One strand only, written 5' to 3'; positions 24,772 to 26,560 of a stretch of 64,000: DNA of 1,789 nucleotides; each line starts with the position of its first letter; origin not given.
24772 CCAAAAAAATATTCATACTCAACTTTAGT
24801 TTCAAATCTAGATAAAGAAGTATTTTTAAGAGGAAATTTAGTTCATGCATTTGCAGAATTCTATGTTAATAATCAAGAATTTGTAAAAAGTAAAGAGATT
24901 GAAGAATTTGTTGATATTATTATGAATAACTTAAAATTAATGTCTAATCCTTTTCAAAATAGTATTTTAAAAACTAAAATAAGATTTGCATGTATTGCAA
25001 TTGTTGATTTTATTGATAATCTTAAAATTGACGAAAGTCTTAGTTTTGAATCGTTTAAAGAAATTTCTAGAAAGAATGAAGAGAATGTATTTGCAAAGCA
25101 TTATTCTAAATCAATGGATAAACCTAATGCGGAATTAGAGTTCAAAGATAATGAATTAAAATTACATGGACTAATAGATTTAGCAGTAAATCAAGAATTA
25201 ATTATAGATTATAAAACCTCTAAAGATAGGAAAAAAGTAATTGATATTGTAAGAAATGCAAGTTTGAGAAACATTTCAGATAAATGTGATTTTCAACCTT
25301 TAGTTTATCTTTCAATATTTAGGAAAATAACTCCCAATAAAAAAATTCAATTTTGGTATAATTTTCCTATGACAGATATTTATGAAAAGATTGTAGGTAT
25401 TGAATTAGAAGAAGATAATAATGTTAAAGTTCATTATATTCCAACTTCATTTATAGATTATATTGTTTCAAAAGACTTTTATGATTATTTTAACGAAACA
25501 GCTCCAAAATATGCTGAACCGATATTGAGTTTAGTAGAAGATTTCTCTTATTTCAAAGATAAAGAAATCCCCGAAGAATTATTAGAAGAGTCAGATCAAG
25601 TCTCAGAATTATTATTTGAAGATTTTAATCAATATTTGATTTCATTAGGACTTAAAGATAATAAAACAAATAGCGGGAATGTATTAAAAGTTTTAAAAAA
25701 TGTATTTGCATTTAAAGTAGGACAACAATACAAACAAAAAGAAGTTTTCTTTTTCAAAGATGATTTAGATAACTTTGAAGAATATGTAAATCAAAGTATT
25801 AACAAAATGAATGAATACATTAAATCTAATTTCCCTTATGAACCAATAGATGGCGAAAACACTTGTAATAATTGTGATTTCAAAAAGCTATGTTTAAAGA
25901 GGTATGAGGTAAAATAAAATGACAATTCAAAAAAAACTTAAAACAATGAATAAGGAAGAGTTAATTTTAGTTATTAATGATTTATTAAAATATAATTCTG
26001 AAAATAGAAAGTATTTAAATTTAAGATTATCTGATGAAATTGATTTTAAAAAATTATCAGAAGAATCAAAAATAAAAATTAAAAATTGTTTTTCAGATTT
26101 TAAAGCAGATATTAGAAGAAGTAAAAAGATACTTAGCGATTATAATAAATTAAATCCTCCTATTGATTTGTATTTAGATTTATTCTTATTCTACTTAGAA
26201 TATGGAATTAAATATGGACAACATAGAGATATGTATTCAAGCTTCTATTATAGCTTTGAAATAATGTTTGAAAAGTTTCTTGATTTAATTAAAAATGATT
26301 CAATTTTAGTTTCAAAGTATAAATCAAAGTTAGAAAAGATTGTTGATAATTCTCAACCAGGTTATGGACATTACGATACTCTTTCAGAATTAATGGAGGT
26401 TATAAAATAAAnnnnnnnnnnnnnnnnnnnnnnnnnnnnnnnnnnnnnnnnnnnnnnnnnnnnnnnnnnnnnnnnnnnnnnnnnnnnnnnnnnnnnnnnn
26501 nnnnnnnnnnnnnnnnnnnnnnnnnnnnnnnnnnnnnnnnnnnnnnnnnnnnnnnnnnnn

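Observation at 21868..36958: One 15-kb translationally coupled gene train linking a GHKL-peptidase, an AddAB-like helicase-nuclease pair, Wadjet and a PIN nuclease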

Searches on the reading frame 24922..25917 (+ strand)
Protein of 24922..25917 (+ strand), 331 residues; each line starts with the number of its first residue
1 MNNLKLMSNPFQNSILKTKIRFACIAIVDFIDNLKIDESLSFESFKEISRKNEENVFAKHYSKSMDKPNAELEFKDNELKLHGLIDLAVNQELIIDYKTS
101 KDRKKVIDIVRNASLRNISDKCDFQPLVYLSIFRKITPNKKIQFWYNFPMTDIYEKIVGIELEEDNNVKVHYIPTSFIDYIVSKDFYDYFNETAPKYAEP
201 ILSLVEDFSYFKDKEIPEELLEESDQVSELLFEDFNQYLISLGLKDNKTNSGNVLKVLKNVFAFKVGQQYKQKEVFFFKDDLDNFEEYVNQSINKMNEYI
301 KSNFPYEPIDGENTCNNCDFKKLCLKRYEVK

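Call 3: search_protein_families(library=pfam, proteins=[window:24922-25917:+], max_evalue=0.01)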
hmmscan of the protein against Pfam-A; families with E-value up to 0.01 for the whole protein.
window:24922-25917:+ (331 aa): 1 family
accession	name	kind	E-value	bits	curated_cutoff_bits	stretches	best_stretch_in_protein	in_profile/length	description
PF12705.13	PDDEXK_1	-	9.9e-08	32.6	22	1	69-324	114-246/247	PD-(D/E)XK nuclease superfamily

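Call 4: search_protein_families(library=padloc, proteins=[window:24922-25917:+], max_evalue=0.01)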
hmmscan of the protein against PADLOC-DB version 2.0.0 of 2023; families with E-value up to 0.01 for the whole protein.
window:24922-25917:+ (331 aa): 9 families
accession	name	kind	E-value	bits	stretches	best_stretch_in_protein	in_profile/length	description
PDLC01250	Cas4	-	3.7e-05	22.1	0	57-104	44-84/168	"CAS-I,CAS-II,CAS-III,CAS-IV,CAS-V,CAS-VI; acquisition_associated"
PDLC02085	Cas4a2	-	0.00017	20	1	286-324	125-161/166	-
PDLC01447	Cas4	-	0.00022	19.7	1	286-326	120-159/161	"CAS-I,CAS-II,CAS-III,CAS-IV,CAS-V,CAS-VI; acquisition_associated"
PDLC00943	Cas4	-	0.00065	17.7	0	289-325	143-179/180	CRISPR-associated protein Cas4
PDLC01773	Cas4c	-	0.0011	16.4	0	277-327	151-196/229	-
PDLC01611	Cas4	-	0.0036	15.6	1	285-325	118-157/158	"CAS-I,CAS-II,CAS-III,CAS-IV,CAS-V,CAS-VI; acquisition_associated"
PDLC00059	DruK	-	0.0036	14.5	1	64-106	109-154/326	PD-(D/E)XK nuclease superfamily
PDLC02083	Cas4_II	-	0.0065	14.9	0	265-327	128-186/186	-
PDLC02035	Cas4d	-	0.0095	13.4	0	283-326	134-176/196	-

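Call 5: search_protein_families(library=ncbifam, proteins=[window:24922-25917:+], max_evalue=0.01)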
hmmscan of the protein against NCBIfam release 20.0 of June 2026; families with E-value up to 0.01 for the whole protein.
window:24922-25917:+ (331 aa): 1 family
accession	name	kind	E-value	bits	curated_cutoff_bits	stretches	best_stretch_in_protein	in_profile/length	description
TIGR00372.1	cas4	equivalog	0.0024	17.7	65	0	289-325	143-179/180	CRISPR-associated protein Cas4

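Call 36: list_cluster_members(proteins=[window:24922-25917:+, window:23273-24691:+, window:25919-26410:+, window:26412-29243:+, window:29245-30693:+, window:31269-34664:+, window:39295-40299:+, window:51248-52852:+])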
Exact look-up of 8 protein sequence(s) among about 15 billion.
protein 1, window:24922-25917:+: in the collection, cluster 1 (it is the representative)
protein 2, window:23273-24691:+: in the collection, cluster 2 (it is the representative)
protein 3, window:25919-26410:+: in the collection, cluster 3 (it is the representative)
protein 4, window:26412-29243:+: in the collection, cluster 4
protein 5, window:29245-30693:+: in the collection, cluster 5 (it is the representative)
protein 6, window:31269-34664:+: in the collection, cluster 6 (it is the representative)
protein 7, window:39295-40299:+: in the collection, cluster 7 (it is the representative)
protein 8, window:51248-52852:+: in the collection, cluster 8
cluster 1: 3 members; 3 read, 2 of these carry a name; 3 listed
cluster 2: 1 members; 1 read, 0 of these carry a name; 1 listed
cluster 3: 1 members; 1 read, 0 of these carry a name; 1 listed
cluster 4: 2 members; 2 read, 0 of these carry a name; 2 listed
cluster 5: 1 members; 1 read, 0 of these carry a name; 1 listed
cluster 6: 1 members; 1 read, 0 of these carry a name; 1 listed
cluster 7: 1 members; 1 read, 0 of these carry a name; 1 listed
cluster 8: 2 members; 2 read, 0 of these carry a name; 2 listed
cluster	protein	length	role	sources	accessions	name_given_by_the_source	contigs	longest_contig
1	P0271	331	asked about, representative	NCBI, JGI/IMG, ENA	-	-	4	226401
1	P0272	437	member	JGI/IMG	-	hypothetical protein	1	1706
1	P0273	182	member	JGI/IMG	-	hypothetical protein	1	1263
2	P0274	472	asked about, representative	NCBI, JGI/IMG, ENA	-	-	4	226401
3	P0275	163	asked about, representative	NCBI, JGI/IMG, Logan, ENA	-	-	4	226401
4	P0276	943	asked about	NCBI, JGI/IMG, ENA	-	-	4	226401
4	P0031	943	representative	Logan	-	-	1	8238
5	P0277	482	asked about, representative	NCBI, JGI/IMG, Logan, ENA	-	-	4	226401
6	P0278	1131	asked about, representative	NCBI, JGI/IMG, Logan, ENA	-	-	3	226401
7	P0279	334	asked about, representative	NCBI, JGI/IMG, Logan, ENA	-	-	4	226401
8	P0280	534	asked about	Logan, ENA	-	-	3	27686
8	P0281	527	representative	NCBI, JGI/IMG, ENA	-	-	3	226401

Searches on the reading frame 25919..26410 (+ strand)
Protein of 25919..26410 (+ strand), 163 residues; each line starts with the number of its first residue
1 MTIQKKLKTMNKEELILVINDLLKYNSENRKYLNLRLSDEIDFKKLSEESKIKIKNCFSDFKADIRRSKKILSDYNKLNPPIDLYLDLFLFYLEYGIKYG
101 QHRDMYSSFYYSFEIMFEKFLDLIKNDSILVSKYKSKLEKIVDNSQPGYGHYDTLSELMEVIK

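Call 3: search_protein_families(library=pfam, proteins=[window:25919-26410:+], max_evalue=0.01)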
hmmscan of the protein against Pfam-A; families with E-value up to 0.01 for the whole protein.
window:25919-26410:+ (163 aa): 0 families

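Call 4: search_protein_families(library=padloc, proteins=[window:25919-26410:+], max_evalue=0.01)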
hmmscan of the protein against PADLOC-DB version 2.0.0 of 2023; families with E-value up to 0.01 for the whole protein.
window:25919-26410:+ (163 aa): 0 families

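Call 5: search_protein_families(library=ncbifam, proteins=[window:25919-26410:+], max_evalue=0.01)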
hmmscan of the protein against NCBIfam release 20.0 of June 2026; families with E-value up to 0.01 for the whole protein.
window:25919-26410:+ (163 aa): 0 families

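Call 74: search_protein_families(library=phrogs, proteins=[window:25919-26410:+], max_evalue=0.01)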
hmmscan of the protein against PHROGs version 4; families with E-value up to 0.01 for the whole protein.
window:25919-26410:+ (163 aa): 1 family
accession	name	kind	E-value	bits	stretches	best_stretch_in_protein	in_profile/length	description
phrog_121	-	unknown function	0.0048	17.4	1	5-73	43-111/297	-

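Call 81: search_protein_representatives(protein=window:25919-26410:+)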
Query: 163 residues. Proteins with E-value up to 0.001 (for the whole library): 253; up to 1e-10: 25; up to 1e-30: 1. The best 150 are listed.
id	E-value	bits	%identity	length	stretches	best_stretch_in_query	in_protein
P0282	2.5e-34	134.8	78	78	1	86-163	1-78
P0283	2.3e-20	89.5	35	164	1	5-161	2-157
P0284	1.1e-19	87.3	30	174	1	4-160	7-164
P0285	5.5e-19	85.0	33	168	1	3-159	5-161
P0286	9.4e-19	84.3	36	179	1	3-161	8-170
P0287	2.0e-16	76.7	32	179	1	3-161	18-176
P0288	5.4e-16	75.3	31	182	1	3-160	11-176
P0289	1.6e-14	70.6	34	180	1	3-161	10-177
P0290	1.6e-14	70.5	28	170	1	3-158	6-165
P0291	3.6e-14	69.4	31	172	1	6-156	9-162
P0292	2.4e-13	66.7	30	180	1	3-159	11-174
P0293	2.8e-13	66.5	34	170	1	1-159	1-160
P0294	3.6e-13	66.1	34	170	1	5-156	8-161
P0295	6.8e-13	65.3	34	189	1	7-159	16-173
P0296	6.9e-13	65.2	31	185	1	3-159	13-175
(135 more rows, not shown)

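Call 83: search_protein_families(library=pfam, alignment_id=A5, max_evalue=0.01)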
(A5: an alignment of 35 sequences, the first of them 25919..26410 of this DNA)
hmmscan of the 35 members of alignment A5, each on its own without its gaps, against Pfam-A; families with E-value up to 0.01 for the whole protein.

A. member 1, window:25919-26410:+ (163 aa): 0 families

B. families by the number of members that match (of 35 scanned): 5 families
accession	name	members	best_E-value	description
PF19652.4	DUF6155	26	1.4e-25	Family of unknown function (DUF6155)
PF08559.15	Cut8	1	0.00061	Cut8, nuclear proteasome tether protein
PF21810.3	DUF6880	1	0.0014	Family of unknown function (DUF6880)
PF14551.11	MCM_N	1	0.0034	MCM N-terminal domain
PF18502.6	Mrpl_C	1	0.0068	54S ribosomal protein L8 C-terminal domain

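Call 84: search_solved_structures(query=A5, max_evalue=1)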
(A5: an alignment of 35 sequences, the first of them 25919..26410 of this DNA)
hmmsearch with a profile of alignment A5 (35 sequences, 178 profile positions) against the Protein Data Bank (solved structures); distinct sequences matched with E-value up to 1: 1.
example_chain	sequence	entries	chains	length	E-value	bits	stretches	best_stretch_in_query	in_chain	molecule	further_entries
8ek4_A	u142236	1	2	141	0.56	13.2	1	119-158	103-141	Ice-binding protein TIP-99a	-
